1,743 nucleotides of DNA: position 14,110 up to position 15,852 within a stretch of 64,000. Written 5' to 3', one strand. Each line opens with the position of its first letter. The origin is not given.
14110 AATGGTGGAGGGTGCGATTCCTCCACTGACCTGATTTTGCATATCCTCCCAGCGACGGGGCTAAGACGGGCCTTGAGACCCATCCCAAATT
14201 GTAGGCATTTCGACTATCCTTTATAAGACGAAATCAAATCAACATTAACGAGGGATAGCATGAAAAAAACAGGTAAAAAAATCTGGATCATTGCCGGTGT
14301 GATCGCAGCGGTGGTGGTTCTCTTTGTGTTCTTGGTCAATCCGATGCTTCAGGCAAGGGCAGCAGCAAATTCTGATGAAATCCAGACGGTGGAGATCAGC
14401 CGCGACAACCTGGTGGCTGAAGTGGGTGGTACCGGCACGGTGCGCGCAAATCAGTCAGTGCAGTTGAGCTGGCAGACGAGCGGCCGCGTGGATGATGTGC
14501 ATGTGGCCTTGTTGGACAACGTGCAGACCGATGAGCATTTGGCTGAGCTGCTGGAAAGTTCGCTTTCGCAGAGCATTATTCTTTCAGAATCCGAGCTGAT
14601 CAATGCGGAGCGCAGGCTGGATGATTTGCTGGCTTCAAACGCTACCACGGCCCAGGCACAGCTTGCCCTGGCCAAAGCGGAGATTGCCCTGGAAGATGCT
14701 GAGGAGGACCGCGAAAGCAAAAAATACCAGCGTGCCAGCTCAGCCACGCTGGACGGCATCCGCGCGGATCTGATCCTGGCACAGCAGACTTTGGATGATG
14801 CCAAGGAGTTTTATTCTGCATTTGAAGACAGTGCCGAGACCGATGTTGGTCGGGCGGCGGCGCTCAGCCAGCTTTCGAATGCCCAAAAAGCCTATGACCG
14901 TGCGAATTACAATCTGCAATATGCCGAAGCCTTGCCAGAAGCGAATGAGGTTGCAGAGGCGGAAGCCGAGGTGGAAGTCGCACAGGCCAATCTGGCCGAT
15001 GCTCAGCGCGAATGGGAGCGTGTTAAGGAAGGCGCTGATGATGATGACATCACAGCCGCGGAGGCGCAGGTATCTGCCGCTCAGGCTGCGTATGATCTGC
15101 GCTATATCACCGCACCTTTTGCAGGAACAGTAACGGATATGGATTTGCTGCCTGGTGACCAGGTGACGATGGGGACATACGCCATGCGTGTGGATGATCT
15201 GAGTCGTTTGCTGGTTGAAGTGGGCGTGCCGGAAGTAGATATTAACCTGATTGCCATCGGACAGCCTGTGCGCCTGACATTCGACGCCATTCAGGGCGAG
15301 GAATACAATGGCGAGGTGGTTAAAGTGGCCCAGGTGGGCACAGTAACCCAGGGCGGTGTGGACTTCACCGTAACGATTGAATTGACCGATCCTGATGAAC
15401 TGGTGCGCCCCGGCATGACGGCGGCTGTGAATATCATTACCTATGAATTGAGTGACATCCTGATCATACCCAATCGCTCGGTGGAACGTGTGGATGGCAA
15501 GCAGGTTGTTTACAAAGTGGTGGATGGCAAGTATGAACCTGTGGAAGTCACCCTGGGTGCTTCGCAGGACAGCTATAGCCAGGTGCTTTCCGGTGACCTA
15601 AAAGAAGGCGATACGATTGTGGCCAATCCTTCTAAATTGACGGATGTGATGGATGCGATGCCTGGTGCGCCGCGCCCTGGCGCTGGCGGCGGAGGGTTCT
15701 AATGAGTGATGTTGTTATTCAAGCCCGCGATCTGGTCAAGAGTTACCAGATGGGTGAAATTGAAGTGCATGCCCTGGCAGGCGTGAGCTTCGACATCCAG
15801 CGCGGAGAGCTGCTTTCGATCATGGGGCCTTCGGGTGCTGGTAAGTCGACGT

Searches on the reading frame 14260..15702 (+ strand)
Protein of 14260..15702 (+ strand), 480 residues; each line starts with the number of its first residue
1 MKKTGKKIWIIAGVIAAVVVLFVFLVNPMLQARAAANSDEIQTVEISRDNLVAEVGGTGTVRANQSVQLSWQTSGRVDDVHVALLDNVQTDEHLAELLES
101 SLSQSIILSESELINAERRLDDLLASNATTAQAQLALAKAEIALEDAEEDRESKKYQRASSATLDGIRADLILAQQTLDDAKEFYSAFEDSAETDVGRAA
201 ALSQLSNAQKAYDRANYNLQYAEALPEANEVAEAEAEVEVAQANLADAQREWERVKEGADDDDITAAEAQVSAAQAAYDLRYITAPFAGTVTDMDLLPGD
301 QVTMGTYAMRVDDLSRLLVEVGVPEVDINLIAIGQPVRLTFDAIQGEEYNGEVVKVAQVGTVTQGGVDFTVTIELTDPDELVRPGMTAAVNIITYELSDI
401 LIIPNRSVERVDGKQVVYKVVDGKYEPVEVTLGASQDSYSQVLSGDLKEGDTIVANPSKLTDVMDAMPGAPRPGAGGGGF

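Call 67: find_encoding_contigs(protein=window:14260-15702:+, flank=10000, max_places=5)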
Protein window:14260-15702:+ (480 aa): no gene with exactly this product is on record in the collection.
